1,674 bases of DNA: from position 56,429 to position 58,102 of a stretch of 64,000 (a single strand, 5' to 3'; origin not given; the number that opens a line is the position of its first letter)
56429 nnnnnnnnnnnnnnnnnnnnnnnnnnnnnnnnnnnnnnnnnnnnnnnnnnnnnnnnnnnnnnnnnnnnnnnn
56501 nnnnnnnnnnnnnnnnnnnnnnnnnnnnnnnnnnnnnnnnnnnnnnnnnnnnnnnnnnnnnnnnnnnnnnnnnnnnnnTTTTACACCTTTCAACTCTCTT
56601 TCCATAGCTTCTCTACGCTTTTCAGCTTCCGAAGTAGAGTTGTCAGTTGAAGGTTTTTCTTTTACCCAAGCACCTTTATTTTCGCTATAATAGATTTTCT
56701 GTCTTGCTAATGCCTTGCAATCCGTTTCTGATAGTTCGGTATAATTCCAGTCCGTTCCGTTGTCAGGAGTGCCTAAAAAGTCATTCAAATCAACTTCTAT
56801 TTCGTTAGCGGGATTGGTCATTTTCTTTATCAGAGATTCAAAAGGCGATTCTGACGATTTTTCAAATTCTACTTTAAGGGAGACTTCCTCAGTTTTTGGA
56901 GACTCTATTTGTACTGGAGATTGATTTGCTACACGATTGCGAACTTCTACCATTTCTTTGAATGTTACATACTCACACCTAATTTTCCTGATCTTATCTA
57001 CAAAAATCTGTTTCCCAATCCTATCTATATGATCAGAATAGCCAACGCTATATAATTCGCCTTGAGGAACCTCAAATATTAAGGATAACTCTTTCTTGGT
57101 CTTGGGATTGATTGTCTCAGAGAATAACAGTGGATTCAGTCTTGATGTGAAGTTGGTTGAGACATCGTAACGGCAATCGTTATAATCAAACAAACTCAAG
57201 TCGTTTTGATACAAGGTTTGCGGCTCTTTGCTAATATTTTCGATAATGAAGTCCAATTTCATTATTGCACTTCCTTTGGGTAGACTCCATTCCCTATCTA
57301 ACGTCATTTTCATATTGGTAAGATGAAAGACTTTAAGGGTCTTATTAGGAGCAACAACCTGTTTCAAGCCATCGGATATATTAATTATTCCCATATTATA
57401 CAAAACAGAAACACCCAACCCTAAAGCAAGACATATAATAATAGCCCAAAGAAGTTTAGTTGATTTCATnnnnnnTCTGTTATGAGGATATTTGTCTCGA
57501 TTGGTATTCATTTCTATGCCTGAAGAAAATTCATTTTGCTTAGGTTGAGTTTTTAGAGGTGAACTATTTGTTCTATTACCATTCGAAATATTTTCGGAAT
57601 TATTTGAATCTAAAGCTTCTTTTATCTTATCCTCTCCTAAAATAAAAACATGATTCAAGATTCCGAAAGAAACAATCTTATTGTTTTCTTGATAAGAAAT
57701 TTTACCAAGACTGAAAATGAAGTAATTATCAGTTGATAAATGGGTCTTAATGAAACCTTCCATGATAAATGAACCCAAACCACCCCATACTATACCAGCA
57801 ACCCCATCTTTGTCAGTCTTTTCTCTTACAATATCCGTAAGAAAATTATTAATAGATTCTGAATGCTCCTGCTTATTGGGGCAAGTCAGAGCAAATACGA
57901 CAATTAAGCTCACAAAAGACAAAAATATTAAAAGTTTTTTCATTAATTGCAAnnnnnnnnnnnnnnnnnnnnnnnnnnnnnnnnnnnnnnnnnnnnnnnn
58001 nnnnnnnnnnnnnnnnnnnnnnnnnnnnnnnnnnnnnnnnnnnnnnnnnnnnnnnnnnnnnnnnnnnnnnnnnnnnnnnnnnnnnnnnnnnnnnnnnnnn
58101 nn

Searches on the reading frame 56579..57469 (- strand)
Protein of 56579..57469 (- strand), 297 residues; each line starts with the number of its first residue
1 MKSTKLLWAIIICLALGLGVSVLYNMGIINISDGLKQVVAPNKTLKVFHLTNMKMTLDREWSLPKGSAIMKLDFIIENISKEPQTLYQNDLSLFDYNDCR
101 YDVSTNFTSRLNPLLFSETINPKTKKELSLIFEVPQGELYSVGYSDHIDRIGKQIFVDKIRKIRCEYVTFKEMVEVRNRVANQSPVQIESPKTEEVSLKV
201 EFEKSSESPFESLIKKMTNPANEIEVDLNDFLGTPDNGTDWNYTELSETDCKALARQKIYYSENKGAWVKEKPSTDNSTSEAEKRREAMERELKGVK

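Call 5: search_protein_families(library=pfam, proteins=[window:56579-57469:-], max_evalue=1)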
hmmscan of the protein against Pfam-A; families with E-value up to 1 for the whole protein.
window:56579-57469:- (297 aa): 1 family
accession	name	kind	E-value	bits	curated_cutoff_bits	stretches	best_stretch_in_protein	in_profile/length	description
PF11611.13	DUF4352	-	3.6e-09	37.4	25.9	1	64-148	31-116/122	Domain of unknown function (DUF4352)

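Call 6: search_protein_families(library=padloc, proteins=[window:56579-57469:-], max_evalue=1)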
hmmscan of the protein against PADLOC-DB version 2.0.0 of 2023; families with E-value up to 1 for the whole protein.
window:56579-57469:- (297 aa): 0 families

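Call 8: search_protein_families(library=ncbifam, proteins=[window:56579-57469:-], max_evalue=1)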
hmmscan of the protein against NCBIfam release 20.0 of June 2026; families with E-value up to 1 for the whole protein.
window:56579-57469:- (297 aa): 0 families

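Call 9: search_protein_families(library=phrogs, proteins=[window:56579-57469:-], max_evalue=0.1)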
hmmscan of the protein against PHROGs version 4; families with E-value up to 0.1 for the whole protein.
window:56579-57469:- (297 aa): 2 families
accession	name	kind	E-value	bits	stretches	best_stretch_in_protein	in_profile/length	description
phrog_806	-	unknown function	8e-05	23.8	1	65-138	89-163/187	-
phrog_3727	-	unknown function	0.034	15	1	44-135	87-170/209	-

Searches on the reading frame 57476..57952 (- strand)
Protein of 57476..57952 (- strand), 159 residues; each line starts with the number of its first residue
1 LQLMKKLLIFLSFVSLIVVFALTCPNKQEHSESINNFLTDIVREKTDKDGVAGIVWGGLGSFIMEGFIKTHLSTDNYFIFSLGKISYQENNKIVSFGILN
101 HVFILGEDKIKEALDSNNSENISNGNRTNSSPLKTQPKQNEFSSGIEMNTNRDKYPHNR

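Call 5: search_protein_families(library=pfam, proteins=[window:57476-57952:-], max_evalue=1)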
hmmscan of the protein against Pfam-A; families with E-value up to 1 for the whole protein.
window:57476-57952:- (159 aa): 2 families
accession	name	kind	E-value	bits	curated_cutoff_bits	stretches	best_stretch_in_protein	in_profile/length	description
PF14271.11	DUF4359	-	5.3e-05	24.2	27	1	19-105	2-101/103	Domain of unknown function (DUF4359)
PF02872.23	5_nucleotid_C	-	0.12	12.9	23.6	1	22-159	12-119/158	5'-nucleotidase, C-terminal domain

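Call 6: search_protein_families(library=padloc, proteins=[window:57476-57952:-], max_evalue=1)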
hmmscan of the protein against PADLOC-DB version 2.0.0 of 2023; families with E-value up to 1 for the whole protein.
window:57476-57952:- (159 aa): 0 families

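Call 8: search_protein_families(library=ncbifam, proteins=[window:57476-57952:-], max_evalue=1)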
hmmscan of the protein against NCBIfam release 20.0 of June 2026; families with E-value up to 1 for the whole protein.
window:57476-57952:- (159 aa): 1 family
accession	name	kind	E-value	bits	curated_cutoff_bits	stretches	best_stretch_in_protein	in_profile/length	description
NF010587.0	PRK13980.1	equivalog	0.11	11.6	255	1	27-91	11-74/267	NAD+ synthase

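Call 9: search_protein_families(library=phrogs, proteins=[window:57476-57952:-], max_evalue=0.1)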
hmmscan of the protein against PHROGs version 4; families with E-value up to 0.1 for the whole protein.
window:57476-57952:- (159 aa): 1 family
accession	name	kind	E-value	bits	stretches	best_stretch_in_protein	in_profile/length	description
phrog_36605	-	unknown function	0.062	14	1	35-111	135-209/266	-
